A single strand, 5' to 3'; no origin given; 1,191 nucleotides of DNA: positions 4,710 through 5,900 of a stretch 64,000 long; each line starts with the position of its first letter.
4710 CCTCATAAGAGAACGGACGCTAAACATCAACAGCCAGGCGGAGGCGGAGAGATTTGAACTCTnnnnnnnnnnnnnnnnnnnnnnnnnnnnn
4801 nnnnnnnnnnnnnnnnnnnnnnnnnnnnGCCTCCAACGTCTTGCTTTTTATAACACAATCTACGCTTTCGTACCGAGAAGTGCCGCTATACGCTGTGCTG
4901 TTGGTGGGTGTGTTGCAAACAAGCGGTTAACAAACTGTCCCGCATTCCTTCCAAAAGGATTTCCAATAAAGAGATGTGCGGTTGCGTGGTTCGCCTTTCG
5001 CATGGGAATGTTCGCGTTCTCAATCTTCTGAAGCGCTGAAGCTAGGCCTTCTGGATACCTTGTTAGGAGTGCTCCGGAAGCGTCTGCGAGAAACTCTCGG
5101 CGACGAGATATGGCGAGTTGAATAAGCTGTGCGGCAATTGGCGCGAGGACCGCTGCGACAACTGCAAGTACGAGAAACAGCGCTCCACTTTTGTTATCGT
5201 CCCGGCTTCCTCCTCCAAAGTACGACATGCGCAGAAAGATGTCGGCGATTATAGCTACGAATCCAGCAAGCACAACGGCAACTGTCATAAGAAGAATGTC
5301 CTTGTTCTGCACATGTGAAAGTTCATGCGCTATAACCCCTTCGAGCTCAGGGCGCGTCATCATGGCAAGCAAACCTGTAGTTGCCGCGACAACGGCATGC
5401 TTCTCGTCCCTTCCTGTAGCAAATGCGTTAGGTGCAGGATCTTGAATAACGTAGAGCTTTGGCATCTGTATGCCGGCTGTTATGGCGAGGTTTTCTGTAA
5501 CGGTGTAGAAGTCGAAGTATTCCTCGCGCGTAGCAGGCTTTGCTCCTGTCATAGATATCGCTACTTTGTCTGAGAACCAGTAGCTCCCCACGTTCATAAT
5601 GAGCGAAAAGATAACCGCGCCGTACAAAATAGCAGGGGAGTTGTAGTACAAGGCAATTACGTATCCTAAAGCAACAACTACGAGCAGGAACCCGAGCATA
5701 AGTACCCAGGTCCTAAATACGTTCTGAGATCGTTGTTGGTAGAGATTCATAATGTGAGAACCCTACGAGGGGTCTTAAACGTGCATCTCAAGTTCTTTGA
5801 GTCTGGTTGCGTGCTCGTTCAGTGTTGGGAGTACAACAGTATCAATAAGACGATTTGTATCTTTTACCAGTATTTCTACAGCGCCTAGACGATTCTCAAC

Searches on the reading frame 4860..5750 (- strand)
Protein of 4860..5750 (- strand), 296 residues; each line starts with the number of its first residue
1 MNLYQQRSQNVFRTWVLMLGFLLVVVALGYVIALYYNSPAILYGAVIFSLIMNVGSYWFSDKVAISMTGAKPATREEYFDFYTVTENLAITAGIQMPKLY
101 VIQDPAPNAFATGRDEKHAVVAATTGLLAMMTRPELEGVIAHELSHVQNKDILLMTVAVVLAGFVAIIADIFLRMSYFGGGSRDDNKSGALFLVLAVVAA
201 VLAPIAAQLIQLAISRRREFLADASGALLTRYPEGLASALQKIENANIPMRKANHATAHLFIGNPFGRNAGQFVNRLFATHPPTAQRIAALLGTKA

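Call 81: find_encoding_contigs(protein=window:4860-5750:-, flank=10000, max_places=1)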
Protein window:4860-5750:- (296 aa): 1 contig read that carries it; 1 place shown.
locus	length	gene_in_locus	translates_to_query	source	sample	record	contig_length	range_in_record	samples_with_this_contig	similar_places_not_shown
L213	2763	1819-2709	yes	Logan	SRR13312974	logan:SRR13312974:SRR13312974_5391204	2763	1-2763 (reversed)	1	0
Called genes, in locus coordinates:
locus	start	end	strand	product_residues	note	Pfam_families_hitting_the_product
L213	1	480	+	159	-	?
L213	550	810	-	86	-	-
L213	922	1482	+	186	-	PF04011:LemA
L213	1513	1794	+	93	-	-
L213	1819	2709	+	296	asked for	PF01435:Peptidase_M48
